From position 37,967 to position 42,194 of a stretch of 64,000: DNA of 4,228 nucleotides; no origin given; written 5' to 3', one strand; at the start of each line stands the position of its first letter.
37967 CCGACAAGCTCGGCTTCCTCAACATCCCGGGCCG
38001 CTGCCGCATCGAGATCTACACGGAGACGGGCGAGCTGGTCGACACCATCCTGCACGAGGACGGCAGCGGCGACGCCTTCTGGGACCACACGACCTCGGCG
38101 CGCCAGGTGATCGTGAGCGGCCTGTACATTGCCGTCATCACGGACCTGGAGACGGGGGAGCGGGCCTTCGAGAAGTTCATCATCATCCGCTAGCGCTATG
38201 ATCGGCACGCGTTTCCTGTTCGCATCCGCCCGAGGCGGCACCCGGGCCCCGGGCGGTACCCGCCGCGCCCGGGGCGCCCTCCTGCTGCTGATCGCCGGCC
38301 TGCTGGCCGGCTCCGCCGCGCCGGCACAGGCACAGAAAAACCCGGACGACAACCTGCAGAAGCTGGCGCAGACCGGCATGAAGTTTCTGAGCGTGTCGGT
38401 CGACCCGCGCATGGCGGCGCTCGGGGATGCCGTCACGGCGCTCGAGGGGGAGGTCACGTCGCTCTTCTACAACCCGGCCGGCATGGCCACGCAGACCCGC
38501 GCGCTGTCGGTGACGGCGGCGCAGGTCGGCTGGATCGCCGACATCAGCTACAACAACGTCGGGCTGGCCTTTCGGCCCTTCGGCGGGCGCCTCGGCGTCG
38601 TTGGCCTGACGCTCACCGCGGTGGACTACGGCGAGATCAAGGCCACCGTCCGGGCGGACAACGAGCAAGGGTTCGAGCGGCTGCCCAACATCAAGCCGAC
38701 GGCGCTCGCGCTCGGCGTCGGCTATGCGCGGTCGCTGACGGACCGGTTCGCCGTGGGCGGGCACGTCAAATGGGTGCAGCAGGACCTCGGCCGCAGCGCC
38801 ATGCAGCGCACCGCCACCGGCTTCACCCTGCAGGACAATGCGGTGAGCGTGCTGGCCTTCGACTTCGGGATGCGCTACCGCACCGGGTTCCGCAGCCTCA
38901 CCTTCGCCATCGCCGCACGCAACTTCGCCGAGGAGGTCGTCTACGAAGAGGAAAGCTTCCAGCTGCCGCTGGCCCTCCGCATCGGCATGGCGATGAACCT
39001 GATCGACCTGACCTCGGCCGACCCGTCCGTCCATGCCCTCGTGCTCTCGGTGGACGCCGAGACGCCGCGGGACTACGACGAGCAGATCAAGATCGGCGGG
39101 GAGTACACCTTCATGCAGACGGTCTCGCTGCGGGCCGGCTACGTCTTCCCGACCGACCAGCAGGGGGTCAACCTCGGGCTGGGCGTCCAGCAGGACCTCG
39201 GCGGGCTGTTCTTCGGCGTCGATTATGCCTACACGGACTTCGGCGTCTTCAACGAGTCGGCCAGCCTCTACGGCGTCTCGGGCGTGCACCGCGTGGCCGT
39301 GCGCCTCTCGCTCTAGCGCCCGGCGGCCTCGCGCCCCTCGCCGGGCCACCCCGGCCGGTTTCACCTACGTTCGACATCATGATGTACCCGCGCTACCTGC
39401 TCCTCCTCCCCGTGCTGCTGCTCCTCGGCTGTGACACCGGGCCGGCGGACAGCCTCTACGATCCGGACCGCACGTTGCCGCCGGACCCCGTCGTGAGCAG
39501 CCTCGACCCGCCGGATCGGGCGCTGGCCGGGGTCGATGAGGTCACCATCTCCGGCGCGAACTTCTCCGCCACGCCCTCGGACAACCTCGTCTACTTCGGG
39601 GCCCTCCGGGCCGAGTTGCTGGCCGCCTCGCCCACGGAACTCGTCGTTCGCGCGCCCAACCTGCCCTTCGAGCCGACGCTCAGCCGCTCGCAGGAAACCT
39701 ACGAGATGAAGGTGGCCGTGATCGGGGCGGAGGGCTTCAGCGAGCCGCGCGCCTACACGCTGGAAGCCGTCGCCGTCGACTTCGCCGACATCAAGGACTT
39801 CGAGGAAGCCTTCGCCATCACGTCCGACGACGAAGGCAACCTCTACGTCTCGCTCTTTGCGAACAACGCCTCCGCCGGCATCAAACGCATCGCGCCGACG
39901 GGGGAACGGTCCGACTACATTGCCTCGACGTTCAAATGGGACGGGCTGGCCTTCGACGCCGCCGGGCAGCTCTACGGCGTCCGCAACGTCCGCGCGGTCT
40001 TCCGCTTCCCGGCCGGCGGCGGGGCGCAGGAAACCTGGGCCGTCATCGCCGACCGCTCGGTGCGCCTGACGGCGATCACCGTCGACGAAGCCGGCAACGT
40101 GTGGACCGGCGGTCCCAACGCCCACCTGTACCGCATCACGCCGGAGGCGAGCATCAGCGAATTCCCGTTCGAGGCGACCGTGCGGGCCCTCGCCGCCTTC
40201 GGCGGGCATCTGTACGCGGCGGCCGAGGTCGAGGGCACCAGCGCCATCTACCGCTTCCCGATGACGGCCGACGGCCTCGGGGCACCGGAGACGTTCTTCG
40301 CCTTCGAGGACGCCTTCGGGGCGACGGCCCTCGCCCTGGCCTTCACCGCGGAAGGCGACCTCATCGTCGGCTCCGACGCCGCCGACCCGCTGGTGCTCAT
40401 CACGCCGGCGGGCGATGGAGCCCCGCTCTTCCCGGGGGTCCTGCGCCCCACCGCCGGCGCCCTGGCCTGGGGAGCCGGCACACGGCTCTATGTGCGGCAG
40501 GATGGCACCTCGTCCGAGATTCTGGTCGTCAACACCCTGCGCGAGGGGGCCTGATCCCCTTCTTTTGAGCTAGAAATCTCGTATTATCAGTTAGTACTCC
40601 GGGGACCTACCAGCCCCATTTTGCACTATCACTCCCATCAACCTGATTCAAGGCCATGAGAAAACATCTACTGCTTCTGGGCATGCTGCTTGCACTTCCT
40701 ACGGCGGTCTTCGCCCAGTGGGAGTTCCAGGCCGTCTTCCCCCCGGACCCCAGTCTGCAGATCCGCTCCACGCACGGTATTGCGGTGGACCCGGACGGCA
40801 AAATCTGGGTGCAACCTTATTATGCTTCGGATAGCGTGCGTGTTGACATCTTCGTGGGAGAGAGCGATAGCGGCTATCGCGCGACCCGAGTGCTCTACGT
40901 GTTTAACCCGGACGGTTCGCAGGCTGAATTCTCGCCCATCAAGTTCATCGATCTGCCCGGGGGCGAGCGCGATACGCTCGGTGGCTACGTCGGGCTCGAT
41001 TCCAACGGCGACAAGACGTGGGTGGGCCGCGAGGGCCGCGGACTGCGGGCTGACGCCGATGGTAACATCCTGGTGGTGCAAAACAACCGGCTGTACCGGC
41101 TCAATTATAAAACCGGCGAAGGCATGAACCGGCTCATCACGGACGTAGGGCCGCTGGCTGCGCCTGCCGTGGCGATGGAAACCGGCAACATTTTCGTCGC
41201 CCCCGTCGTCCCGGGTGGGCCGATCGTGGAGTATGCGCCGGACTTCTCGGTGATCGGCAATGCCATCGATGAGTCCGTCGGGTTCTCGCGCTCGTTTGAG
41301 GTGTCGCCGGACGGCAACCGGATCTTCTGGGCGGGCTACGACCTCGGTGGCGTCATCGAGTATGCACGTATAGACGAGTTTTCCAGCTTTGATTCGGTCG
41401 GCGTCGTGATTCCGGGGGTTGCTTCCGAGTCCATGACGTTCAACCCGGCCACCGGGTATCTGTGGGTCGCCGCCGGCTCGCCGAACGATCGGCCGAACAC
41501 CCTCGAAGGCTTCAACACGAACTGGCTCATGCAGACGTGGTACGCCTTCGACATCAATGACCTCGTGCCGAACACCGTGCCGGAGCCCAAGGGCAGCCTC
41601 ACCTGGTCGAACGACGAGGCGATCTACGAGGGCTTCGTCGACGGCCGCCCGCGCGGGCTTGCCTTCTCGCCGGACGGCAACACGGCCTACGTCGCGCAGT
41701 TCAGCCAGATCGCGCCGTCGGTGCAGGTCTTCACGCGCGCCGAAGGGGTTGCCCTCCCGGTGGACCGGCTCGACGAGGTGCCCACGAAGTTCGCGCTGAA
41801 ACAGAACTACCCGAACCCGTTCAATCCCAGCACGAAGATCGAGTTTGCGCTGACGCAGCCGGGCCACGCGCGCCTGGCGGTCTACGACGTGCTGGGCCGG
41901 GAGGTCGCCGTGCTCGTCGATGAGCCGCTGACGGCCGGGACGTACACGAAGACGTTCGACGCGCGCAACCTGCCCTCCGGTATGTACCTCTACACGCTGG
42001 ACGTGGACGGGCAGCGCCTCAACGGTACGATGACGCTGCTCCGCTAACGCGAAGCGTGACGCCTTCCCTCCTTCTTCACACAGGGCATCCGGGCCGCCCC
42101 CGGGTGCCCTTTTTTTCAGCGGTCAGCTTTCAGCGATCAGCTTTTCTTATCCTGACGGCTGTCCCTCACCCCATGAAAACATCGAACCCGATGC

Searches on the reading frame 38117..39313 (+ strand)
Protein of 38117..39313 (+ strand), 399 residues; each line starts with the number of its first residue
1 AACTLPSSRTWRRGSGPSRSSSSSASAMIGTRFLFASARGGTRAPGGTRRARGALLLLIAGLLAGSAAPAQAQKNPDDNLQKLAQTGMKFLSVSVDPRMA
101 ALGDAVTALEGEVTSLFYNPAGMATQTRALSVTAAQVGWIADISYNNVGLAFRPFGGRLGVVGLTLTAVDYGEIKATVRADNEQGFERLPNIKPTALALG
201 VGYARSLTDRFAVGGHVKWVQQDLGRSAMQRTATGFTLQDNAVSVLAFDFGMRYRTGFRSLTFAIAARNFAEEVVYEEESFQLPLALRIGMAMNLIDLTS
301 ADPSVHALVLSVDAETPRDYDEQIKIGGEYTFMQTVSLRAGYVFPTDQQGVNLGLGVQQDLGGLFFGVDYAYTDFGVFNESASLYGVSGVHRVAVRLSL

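Call 67: search_protein_families(library=pfam, proteins=[window:38117-39313:+], max_evalue=0.0001)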
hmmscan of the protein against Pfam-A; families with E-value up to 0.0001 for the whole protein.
window:38117-39313:+ (399 aa): 1 family
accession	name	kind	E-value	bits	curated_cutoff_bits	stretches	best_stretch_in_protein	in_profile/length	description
PF19572.5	PorV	-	1.3e-06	28.6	27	1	81-258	6-187/243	Type IX secretion system protein PorV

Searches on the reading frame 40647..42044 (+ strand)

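Call 81: search_protein_families(library=pfam, proteins=[window:40647-42044:+], max_evalue=0.0001)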
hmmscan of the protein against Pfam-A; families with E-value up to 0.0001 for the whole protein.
window:40647-42044:+ (466 aa): 1 family
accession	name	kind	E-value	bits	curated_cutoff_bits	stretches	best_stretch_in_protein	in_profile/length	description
PF18962.6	Por_Secre_tail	-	4.1e-08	33.8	27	1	388-455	2-66/75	Secretion system C-terminal sorting domain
